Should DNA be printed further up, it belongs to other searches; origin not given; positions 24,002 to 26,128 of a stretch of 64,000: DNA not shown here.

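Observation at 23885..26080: Foreign low-GC single-gene island encoding a standalone OLD/GajA-like ATPase-Toprim nuclease, beside a serine recombinase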

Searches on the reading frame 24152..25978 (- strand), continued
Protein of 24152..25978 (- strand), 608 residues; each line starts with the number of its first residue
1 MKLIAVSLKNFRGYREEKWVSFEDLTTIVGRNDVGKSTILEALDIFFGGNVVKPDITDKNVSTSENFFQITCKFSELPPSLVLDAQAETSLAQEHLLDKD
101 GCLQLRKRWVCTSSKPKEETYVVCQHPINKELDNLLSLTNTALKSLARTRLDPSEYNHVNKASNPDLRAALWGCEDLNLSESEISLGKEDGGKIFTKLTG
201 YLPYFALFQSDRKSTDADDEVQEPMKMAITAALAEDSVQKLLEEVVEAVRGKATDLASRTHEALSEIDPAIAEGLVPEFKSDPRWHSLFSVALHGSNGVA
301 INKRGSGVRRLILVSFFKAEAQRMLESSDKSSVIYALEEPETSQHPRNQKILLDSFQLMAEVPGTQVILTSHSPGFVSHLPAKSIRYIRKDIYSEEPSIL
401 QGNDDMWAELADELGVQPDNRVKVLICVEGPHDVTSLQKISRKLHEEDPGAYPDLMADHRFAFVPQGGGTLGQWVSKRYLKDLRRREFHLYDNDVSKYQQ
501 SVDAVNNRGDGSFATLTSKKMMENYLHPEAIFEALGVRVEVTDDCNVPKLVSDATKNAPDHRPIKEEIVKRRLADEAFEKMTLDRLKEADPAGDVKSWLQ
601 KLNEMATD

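Call 98: search_protein_families(library=pfam, proteins=[L040:5857-7995:+, L065:5086-7995:+, L080:6157-7986:+, L032:338-1768:+, L082:5770-7959:+, L045:5161-7902:+, L056:9840-12254:+, L074:4661-6481:+, L096:10023-13979:+, L089:1989-4106:-], max_evalue=0.00001)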
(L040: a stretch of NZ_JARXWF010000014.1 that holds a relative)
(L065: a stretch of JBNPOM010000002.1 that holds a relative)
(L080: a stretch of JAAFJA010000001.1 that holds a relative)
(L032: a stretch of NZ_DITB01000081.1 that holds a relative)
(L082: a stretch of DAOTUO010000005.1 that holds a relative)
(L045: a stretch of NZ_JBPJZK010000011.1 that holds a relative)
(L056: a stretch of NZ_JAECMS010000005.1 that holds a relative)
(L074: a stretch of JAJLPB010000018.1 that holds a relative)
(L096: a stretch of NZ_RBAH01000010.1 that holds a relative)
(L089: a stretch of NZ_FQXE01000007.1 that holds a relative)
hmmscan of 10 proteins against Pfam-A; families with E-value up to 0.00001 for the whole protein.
L040:5857-7995:+ (713 aa): 1 family
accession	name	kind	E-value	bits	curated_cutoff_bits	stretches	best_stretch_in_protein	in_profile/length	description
PF09563.16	RE_LlaJI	-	9.8e-06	25.4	23.6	0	158-369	94-317/365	LlaJI restriction endonuclease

L065:5086-7995:+ (970 aa): 2 families
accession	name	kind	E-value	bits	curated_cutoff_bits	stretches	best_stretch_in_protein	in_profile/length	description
PF02384.22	N6_Mtase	-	4.3e-12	46.4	20.4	1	341-636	7-274/311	N-6 DNA Methylase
PF07669.17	Eco57I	-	2.2e-09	38.1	25.3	1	478-584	75-171/171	Eco57I restriction-modification methylase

L080:6157-7986:+ (610 aa): 6 families
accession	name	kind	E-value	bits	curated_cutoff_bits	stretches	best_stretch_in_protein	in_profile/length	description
PF13361.12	UvrD_C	-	1.1e-27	97.8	25.6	2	530-597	274-348/350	UvrD-like helicase C-terminal domain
PF08378.17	NERD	-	5.2e-13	49.9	22.1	1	17-113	4-100/111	Nuclease-related domain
PF00580.27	UvrD-helicase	-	1.9e-12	47.9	23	1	236-328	4-98/271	UvrD/REP helicase N-terminal domain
PF13538.12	UvrD_C_2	-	8.4e-10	38.8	27.4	1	545-594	4-51/52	UvrD-like helicase C-terminal domain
PF13245.12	AAA_19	-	6.3e-09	36.5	25.1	1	237-401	2-132/134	AAA domain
PF01443.25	Viral_helicase1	-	4.5e-06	27.1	21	0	540-594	174-226/228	Viral superfamily 1 RNA helicase core domain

L032:338-1768:+ (477 aa): 0 families

L082:5770-7959:+ (730 aa): 5 families
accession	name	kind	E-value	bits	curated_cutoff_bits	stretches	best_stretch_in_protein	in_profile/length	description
PF02836.23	Glyco_hydro_2_C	-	4e-24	85.7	21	1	275-422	6-163/302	Glycosyl hydrolases family 2, TIM barrel domain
PF18565.7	Glyco_hydro2_C5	-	4.9e-14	52.5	32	1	638-723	1-99/103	Glycoside hydrolase family 2 C-terminal domain 5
PF02837.24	Glyco_hydro_2_N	-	8.6e-13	49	28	1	49-149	63-165/169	Glycosyl hydrolases family 2, sugar binding domain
PF22666.2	Glyco_hydro_2_N2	-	3.6e-09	37.3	27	1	54-123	51-120/167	Glycosyl hydrolase 2 galactose-binding domain-like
PF00703.27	Glyco_hydro_2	-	1.2e-08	36.2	23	1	156-268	2-109/109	Glycosyl hydrolases family 2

L045:5161-7902:+ (914 aa): 2 families
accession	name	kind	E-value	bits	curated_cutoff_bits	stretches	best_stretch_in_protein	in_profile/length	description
PF00270.35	DEAD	-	7.5e-21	75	26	1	33-194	1-166/167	DEAD/DEAH box helicase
PF00271.37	Helicase_C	-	9.7e-09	35.9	23.5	1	303-393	26-110/110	Helicase conserved C-terminal domain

L056:9840-12254:+ (805 aa): 3 families
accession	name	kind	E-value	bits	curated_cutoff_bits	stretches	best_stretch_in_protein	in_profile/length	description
PF24391.1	HD-CE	-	3.5e-58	197.8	27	1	56-317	2-262/263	HD-CE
PF24401.1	iHD-CE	-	2.2e-12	47.3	27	1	60-351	51-347/349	iHD-CE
PF13589.12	HATPase_c_3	-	2.4e-09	37.8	25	1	389-503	3-94/137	Histidine kinase-, DNA gyrase B-, and HSP90-like ATPase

L074:4661-6481:+ (607 aa): 1 family
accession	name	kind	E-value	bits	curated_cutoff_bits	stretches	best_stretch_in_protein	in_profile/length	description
PF20296.3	MTaX1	-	3.7e-17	63.3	25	1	46-164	2-111/111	Methylase-associated X1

L096:10023-13979:+ (1319 aa): 2 families
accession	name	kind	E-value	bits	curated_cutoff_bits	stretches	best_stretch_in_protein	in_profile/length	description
PF25199.1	nSTAND_NTPase5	-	8.4e-17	61.8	34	1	265-404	2-143/145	Novel STAND NTPase 5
PF20720.3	nSTAND3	-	1.4e-09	38.3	27.2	1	290-419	8-136/155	Novel STAND NTPase 3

L089:1989-4106:- (706 aa): 0 families
